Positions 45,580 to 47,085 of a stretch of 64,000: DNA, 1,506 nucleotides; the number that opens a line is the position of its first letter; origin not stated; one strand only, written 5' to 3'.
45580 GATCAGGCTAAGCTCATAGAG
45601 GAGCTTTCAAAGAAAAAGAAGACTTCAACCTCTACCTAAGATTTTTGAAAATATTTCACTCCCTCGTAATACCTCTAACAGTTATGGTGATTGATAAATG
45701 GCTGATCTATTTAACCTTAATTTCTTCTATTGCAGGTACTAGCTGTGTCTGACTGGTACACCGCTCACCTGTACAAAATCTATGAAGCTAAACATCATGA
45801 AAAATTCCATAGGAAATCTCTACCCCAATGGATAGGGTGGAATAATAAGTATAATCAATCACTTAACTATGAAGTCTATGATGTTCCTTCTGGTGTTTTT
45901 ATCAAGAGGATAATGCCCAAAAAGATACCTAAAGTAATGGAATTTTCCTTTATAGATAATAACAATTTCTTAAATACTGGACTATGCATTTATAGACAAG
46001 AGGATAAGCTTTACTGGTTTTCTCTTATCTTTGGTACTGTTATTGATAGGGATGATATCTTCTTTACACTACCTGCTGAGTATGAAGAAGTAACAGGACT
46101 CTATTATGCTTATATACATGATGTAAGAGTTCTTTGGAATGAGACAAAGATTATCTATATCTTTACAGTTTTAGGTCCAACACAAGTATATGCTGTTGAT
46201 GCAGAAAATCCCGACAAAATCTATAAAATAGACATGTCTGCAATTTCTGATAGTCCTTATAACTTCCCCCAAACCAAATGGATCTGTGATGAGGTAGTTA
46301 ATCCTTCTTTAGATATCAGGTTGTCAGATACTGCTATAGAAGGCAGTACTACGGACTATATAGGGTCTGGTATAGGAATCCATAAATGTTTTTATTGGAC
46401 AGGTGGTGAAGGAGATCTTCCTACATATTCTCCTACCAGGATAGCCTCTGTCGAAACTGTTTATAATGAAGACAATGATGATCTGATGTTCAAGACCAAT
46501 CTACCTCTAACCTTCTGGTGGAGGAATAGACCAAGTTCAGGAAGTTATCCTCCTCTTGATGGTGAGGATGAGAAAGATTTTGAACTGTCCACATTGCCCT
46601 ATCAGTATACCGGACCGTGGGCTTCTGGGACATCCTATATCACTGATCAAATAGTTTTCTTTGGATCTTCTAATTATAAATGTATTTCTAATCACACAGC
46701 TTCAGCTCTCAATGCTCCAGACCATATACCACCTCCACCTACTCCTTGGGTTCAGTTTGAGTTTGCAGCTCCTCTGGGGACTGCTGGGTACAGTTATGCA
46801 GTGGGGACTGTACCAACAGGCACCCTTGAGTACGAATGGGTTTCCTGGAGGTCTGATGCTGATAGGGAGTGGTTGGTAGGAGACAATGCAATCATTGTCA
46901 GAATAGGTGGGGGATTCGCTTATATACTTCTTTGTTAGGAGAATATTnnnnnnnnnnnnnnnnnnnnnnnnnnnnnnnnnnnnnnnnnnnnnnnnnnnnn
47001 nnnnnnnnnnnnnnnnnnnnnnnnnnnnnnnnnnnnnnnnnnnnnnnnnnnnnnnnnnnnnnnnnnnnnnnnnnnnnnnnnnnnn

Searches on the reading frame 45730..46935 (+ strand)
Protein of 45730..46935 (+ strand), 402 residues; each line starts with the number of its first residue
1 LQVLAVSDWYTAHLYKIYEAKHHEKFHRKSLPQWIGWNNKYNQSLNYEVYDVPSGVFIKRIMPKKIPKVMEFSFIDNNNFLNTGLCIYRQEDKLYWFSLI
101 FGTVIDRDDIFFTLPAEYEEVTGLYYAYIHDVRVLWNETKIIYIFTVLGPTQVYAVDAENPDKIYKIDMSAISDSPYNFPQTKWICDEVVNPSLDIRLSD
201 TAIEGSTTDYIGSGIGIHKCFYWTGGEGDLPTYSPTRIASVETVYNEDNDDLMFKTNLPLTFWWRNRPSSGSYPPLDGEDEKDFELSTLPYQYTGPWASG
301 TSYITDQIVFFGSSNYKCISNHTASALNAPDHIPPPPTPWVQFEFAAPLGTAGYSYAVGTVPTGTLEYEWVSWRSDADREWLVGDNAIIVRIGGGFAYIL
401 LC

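Call 9: search_protein_families(library=phrogs, proteins=[window:45730-46935:+], max_evalue=0.001)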
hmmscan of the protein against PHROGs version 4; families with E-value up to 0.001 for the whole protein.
window:45730-46935:+ (402 aa): 1 family
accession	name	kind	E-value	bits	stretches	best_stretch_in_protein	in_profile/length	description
phrog_9851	-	tail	4.7e-07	29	1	283-326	3-46/1092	tail fiber protein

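Call 10: search_protein_families(library=pfam, proteins=[window:45730-46935:+], max_evalue=0.01)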
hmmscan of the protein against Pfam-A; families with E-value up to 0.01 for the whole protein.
window:45730-46935:+ (402 aa): 1 family
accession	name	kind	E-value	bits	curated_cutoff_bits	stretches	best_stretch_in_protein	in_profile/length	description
PF02839.19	CBM_5_12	-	5.8e-06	26.7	26.2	1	297-340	2-43/44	Carbohydrate-binding module family 5/12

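Call 89: search_solved_structures(query=window:45730-46935:+, max_evalue=1)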
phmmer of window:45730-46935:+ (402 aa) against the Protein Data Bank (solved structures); distinct sequences matched with E-value up to 1: 4.
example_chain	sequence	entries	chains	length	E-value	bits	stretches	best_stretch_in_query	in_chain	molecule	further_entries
4ilv_A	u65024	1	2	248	0.013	17.6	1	294-334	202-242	Intradiol ring-cleavage dioxygenase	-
1ed7_A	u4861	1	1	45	0.017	17.2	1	297-334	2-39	CHITINASE A1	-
6esq_I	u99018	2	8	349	0.33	13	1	309-400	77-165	HydroxyMethylGlutaryl-CoA synthase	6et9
9lnf_A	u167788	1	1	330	0.9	11.6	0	149-194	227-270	SpoIVB peptidase 42 kDa isoform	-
